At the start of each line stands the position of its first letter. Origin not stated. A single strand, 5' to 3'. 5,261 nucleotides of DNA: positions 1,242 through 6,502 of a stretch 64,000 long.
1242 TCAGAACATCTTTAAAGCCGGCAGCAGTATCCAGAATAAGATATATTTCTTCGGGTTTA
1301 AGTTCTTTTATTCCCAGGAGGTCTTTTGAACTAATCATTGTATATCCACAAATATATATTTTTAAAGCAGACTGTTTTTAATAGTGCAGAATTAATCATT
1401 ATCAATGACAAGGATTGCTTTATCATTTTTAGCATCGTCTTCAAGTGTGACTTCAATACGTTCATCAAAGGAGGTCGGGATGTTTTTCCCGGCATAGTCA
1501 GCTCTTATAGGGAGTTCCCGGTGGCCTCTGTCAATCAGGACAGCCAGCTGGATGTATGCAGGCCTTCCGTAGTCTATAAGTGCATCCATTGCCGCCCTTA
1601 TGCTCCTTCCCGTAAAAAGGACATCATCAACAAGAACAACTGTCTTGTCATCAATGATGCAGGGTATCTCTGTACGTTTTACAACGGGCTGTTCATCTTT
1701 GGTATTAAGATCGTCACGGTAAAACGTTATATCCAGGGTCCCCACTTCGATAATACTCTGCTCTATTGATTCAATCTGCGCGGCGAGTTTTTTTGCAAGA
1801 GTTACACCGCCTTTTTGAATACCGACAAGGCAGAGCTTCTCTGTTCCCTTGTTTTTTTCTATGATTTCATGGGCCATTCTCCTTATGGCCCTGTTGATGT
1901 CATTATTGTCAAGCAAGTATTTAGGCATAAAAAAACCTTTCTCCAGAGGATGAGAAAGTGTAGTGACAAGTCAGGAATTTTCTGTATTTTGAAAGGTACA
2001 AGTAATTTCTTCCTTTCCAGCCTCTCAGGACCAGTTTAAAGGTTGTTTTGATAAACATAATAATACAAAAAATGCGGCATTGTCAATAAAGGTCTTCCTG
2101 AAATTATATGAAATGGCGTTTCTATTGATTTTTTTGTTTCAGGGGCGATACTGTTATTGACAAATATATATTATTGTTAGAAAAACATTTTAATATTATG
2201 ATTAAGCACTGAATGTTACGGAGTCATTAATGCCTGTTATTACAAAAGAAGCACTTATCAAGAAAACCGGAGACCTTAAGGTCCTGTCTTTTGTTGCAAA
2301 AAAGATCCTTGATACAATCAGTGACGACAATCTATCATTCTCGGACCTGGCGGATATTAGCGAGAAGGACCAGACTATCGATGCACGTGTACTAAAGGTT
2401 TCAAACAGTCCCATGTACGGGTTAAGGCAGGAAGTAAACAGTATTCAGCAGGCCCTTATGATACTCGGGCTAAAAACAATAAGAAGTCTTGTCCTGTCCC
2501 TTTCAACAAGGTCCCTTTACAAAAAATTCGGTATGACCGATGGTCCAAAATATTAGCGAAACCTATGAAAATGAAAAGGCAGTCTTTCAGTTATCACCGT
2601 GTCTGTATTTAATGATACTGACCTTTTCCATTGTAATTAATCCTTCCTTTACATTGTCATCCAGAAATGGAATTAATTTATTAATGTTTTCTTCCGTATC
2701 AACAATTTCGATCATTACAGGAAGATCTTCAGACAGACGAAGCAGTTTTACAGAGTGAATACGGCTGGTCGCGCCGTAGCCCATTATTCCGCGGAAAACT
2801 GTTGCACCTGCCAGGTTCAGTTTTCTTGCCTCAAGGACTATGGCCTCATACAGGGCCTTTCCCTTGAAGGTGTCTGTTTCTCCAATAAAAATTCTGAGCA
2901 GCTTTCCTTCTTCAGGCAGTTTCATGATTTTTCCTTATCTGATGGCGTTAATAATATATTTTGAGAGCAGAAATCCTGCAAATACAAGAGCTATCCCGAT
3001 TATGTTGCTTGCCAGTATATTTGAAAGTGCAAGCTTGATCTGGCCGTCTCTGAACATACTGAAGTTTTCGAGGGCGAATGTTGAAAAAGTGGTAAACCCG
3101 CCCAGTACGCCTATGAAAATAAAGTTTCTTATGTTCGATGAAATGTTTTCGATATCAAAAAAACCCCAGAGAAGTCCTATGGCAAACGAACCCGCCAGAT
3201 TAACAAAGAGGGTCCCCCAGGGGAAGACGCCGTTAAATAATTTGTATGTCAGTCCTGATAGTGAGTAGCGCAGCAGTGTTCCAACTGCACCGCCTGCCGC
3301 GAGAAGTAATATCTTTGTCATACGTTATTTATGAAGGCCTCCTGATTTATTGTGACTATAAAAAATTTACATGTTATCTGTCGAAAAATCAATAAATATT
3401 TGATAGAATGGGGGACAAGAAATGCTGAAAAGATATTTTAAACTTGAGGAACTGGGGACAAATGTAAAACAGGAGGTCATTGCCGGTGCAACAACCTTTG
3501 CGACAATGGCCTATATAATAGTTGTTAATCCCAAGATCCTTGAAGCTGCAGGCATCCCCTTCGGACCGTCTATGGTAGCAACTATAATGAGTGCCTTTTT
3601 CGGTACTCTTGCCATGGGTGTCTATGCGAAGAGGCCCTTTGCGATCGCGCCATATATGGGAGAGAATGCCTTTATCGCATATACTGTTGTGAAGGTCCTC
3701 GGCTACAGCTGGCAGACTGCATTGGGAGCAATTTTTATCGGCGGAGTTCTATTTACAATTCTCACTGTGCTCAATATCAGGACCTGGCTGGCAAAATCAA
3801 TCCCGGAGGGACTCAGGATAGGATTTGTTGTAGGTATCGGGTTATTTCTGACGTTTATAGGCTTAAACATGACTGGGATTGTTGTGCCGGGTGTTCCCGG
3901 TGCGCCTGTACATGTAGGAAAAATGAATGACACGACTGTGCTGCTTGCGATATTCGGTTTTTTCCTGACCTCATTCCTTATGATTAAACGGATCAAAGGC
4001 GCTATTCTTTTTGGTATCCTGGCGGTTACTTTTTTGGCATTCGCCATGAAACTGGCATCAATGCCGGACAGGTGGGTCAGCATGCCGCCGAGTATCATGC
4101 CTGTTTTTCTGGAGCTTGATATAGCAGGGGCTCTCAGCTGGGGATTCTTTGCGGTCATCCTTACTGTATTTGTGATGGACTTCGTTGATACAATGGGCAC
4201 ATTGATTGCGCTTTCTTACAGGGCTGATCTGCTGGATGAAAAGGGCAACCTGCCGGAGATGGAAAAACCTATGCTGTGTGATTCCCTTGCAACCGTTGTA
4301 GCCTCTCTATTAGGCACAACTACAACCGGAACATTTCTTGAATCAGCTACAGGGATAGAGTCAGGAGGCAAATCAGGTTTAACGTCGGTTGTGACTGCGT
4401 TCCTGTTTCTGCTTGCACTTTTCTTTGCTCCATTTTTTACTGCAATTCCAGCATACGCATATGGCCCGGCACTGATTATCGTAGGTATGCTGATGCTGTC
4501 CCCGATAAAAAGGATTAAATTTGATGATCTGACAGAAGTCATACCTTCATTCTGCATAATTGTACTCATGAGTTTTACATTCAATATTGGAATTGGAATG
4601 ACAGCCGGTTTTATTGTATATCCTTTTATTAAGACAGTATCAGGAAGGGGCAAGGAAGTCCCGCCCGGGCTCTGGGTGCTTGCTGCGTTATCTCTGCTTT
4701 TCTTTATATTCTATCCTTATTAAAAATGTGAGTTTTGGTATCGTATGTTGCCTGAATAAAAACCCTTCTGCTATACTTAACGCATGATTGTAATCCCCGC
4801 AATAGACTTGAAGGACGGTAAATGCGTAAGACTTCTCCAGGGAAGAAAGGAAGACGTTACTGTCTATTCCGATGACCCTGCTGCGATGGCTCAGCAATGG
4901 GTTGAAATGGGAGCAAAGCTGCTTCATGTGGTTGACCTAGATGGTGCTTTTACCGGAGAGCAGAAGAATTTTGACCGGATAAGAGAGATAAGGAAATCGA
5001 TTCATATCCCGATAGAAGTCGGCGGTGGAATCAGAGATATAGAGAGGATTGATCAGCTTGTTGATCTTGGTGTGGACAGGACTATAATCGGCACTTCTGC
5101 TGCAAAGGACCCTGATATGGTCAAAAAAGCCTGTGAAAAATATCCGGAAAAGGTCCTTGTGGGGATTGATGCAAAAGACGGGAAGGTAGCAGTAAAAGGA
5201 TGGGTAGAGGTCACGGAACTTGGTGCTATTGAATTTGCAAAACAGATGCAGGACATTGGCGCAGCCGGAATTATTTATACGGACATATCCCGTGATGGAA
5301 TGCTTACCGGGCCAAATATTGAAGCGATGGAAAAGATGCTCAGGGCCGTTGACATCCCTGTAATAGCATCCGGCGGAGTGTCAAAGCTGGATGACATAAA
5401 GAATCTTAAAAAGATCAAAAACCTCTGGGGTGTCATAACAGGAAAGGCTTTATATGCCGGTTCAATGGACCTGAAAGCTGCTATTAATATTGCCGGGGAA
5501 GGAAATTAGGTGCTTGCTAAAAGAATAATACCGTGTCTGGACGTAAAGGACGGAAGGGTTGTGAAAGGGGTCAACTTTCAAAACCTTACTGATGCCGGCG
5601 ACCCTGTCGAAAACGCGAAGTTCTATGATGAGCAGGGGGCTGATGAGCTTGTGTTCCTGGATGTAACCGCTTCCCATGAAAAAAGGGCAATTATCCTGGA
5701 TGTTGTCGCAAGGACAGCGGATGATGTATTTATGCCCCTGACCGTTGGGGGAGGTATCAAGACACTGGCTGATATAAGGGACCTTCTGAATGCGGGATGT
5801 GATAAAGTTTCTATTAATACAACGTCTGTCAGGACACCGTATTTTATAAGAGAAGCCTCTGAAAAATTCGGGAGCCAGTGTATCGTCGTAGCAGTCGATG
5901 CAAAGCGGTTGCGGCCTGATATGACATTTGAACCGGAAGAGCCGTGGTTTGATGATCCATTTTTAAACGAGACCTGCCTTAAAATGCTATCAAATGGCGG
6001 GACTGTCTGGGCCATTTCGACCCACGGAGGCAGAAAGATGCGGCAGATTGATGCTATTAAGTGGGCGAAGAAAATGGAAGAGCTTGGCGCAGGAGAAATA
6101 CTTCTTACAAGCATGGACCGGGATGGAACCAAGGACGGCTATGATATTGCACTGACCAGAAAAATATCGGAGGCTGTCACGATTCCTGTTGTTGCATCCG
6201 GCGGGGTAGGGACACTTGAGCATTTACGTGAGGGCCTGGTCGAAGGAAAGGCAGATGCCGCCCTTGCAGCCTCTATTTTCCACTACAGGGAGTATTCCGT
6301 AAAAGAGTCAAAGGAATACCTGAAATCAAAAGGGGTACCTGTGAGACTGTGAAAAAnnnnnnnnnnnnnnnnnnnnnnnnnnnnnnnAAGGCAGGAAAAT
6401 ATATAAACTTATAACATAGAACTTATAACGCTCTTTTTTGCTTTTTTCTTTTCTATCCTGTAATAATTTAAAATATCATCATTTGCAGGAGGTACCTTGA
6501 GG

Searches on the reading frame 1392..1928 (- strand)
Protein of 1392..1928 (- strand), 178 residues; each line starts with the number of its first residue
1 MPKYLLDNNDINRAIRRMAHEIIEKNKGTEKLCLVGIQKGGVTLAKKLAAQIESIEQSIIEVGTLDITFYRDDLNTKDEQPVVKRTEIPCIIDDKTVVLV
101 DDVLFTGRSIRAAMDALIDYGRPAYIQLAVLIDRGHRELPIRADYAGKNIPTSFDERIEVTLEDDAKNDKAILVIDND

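Call 25: search_protein_families(library=pfam, proteins=[window:1392-1928:-])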
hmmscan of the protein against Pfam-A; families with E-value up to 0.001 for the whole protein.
window:1392-1928:- (178 aa): 3 families
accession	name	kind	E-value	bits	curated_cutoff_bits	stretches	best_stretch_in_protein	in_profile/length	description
PF00156.33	Pribosyltran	-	4e-26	91.7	26.3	1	5-157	5-149/158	Phosphoribosyl transferase domain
PF14681.12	UPRTase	-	4.3e-08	33.3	27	1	24-132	60-159/206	Uracil phosphoribosyltransferase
PF24390.1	PRTase-CE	-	0.00039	20.8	27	1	8-119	31-130/253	PRTase-CE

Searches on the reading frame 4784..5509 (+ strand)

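Call 25: search_protein_families(library=pfam, proteins=[window:4784-5509:+])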
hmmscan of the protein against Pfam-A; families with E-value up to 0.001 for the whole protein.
window:4784-5509:+ (241 aa): 6 families
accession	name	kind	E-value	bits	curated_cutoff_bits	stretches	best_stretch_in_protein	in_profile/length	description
PF00977.27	His_biosynth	-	1.1e-85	287.1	23.6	1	3-228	2-227/228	Histidine biosynthesis protein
PF01207.24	Dus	-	1.2e-11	44.7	20.4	1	57-121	167-235/311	Dihydrouridine synthase (Dus)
PF05690.20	ThiG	-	5.4e-06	26.4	23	0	25-116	126-217/247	Thiazole biosynthesis protein ThiG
PF02581.23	TMP-TENI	-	2.2e-05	24.3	27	0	149-201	109-160/180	Thiamine monophosphate synthase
PF03060.21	NMO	-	2.5e-05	24.3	28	0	144-206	141-209/331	Nitronate monooxygenase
PF00218.27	IGPS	-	0.00042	20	27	0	31-77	69-112/254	Indole-3-glycerol phosphate synthase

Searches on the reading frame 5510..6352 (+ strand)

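Call 25: search_protein_families(library=pfam, proteins=[window:5510-6352:+])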
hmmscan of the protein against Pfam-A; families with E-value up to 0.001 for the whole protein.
window:5510-6352:+ (280 aa): 5 families
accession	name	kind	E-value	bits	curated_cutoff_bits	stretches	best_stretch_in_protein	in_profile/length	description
PF00977.27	His_biosynth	-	1.4e-83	280.2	23.6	1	5-262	1-227/228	Histidine biosynthesis protein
PF03060.21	NMO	-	5.6e-07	29.7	28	1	179-265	142-234/331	Nitronate monooxygenase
PF02581.23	TMP-TENI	-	2.2e-06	27.6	27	0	186-235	113-160/180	Thiamine monophosphate synthase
PF01207.24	Dus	-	0.00012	21.7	20.4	0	61-120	171-230/311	Dihydrouridine synthase (Dus)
PF04309.18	G3P_antiterm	-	0.0008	19.3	27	0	60-105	125-170/173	Glycerol-3-phosphate responsive antiterminator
